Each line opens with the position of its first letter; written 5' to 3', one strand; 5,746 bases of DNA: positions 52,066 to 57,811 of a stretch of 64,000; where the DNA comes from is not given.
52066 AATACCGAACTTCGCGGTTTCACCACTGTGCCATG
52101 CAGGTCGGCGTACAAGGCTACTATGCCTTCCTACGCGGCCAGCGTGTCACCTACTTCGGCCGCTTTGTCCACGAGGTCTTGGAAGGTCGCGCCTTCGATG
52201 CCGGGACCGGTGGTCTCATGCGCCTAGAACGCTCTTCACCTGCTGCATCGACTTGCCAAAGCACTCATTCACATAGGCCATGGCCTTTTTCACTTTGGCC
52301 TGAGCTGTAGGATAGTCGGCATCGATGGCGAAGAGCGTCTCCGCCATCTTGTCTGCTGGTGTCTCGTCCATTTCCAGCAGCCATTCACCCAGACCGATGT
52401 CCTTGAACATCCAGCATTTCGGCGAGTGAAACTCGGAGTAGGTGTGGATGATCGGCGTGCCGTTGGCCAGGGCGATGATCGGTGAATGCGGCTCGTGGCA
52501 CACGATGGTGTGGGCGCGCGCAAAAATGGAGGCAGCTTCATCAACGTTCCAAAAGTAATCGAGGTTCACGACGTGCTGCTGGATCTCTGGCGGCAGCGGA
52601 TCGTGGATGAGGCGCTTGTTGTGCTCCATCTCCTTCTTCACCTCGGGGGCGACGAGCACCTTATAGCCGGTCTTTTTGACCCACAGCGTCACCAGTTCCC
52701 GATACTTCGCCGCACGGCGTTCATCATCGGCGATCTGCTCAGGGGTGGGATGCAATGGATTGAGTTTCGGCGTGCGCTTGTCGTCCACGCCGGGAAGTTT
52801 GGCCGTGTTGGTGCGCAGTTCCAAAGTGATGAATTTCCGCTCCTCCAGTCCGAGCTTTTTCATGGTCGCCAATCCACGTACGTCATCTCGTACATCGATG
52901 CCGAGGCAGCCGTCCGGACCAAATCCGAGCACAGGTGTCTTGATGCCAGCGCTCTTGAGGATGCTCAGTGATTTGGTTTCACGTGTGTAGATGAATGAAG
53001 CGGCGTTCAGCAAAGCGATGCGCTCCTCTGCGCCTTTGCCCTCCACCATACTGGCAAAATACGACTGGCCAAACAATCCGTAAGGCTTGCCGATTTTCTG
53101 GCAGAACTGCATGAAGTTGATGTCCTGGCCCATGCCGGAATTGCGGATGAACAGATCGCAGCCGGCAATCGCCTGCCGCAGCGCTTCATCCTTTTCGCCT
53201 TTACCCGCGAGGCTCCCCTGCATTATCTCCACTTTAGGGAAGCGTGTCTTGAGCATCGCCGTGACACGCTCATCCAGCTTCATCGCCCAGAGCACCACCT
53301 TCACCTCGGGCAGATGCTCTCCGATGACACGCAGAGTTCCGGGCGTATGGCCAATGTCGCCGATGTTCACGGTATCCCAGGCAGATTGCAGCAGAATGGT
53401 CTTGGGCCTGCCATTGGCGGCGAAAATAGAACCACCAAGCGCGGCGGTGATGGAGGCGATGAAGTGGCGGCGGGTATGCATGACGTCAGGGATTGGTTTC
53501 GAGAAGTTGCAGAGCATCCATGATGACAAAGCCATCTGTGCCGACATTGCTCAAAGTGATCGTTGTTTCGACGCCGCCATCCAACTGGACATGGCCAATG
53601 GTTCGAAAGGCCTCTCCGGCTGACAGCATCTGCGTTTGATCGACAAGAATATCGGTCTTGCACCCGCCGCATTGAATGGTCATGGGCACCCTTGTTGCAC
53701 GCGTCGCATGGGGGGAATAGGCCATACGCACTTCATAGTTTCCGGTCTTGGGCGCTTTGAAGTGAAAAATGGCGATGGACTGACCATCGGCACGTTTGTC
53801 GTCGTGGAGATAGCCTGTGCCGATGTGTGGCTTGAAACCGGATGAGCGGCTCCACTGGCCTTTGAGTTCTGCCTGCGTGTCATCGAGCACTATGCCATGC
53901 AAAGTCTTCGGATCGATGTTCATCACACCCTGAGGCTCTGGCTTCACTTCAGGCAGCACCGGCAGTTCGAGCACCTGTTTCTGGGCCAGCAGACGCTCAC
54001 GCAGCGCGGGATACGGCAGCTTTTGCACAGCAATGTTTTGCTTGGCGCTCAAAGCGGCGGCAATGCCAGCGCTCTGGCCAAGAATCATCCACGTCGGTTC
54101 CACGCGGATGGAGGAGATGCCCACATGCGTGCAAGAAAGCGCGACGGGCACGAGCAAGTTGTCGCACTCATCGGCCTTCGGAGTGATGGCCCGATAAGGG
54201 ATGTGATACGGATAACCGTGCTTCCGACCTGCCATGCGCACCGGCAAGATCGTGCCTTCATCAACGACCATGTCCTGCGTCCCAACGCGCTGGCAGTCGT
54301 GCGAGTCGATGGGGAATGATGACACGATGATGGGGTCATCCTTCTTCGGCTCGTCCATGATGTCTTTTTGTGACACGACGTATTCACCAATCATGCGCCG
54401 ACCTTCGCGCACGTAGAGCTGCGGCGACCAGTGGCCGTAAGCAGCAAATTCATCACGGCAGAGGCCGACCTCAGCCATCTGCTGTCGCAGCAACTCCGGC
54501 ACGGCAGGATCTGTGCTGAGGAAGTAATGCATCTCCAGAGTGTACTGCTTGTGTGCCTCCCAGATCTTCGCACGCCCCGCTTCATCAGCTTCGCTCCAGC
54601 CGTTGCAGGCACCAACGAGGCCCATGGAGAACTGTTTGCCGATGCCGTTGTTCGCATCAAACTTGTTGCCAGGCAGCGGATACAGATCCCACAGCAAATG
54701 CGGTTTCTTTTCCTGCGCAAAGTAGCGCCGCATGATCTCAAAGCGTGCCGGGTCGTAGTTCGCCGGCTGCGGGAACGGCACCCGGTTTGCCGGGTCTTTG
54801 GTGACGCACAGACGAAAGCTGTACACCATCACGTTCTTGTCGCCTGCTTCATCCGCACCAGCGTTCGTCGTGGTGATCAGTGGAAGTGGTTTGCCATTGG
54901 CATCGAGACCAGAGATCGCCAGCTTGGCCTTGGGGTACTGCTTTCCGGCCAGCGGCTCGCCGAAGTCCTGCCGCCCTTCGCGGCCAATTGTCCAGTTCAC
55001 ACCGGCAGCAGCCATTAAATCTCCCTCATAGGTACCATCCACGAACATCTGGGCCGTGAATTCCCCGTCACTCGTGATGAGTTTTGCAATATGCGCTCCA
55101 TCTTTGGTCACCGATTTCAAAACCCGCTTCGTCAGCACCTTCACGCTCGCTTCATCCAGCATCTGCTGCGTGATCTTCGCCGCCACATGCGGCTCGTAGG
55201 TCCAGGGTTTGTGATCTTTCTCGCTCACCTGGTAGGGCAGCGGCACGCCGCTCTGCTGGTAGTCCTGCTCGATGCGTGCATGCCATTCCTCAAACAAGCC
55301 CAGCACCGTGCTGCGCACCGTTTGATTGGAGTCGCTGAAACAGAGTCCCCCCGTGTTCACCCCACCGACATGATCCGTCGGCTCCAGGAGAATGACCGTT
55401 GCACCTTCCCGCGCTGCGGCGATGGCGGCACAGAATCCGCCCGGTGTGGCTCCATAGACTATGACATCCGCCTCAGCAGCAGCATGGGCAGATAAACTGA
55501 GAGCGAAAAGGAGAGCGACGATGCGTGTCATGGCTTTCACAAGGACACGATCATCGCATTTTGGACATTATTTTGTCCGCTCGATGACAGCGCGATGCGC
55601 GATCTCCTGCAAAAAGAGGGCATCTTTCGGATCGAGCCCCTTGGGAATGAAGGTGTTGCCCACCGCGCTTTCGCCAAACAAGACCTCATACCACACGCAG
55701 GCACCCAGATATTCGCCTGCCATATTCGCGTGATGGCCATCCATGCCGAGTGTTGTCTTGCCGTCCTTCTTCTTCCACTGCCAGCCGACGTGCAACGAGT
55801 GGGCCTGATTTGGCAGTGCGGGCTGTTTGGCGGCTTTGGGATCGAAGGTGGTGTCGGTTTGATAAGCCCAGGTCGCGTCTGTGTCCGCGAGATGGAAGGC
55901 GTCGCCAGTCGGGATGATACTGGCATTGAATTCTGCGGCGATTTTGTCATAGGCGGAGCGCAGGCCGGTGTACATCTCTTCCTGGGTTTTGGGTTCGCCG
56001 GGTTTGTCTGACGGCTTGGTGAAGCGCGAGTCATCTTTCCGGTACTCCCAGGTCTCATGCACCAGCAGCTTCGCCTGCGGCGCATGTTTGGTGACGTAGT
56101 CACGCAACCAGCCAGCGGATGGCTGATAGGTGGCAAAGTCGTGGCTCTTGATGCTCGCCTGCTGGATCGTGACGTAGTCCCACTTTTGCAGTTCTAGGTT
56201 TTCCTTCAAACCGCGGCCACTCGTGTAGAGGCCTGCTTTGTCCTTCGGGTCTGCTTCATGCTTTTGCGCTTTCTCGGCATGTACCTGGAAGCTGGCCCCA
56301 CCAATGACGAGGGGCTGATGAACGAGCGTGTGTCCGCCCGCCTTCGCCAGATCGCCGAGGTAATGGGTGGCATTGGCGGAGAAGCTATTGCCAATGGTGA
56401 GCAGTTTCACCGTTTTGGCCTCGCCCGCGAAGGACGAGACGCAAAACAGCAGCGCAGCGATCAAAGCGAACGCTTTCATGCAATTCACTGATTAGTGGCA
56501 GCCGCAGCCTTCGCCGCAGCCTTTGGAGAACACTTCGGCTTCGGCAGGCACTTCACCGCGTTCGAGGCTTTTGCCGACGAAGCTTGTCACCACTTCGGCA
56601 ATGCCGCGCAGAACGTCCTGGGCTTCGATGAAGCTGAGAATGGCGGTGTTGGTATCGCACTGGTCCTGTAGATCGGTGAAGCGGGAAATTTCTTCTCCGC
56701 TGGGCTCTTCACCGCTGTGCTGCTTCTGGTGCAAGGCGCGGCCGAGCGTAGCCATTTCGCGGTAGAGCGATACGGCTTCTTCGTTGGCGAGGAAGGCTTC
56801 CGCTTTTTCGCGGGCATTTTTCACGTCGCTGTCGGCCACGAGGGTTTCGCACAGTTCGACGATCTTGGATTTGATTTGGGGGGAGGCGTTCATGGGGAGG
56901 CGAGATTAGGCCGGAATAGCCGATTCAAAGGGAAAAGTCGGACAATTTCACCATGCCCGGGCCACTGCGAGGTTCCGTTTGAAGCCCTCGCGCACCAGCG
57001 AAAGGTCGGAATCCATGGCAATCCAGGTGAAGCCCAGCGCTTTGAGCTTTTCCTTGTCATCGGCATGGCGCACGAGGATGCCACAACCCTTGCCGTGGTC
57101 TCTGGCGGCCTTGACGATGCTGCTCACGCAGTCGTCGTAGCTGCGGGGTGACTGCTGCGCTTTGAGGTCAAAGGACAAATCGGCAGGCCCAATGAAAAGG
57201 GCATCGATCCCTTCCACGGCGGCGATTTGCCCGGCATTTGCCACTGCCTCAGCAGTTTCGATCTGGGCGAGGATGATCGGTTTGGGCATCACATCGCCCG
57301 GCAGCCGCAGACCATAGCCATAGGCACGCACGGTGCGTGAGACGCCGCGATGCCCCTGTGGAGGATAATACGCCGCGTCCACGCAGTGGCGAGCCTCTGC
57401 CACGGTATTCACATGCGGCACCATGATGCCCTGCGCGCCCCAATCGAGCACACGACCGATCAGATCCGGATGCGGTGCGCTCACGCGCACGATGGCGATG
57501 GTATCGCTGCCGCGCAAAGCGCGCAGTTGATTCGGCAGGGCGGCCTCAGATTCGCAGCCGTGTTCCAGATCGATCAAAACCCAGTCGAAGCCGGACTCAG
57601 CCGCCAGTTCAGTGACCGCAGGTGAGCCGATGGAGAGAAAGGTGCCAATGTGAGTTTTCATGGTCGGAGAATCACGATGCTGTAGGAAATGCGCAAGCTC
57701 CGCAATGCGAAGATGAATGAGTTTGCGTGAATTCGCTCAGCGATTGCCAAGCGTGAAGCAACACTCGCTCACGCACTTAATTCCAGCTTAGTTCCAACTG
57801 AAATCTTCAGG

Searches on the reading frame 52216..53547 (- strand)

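Call 53: search_protein_families(library=pfam, proteins=[window:52216-53547:-], max_evalue=0.0001)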
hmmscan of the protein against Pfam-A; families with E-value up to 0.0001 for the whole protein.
window:52216-53547:- (443 aa): 1 family
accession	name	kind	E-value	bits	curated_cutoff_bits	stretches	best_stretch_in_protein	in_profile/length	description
PF04230.19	PS_pyruv_trans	-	2.3e-14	54.4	25.3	1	61-368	1-275/280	Polysaccharide pyruvyl transferase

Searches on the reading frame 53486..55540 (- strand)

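Call 66: search_protein_families(library=pfam, proteins=[window:53486-55540:-], max_evalue=0.0001)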
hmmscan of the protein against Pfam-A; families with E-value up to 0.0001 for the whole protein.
window:53486-55540:- (684 aa): 2 families
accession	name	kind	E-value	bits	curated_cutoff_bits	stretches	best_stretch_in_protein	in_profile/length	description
PF12831.13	FAD_oxidored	-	8.9e-104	348.5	27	1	25-517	1-416/416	FAD dependent oxidoreductase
PF25275.1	Golvesin_C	-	7.2e-16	58.9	31.6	1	552-679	3-130/132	Golvesin C-terminal domain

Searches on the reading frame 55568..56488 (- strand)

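Call 66: search_protein_families(library=pfam, proteins=[window:55568-56488:-], max_evalue=0.0001)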
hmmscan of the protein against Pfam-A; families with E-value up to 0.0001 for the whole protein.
window:55568-56488:- (306 aa): 1 family
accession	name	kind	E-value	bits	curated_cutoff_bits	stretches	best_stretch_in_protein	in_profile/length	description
PF16227.11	DUF4886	-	1.3e-42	146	26.7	2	28-203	1-181/242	Domain of unknown function (DUF4886)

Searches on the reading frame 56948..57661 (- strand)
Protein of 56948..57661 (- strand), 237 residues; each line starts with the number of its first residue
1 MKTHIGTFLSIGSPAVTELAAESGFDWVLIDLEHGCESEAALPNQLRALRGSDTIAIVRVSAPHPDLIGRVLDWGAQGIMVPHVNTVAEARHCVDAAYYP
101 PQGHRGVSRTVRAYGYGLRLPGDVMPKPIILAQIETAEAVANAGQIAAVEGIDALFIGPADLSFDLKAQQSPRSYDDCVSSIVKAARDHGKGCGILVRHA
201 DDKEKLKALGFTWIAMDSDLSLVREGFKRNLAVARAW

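Call 66: search_protein_families(library=pfam, proteins=[window:56948-57661:-], max_evalue=0.0001)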
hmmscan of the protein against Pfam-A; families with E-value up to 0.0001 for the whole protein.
window:56948-57661:- (237 aa): 1 family
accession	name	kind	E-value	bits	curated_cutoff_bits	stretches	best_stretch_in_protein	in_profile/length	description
PF03328.21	HpcH_HpaI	-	4.5e-37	127.9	25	1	5-224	2-219/221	HpcH/HpaI aldolase/citrate lyase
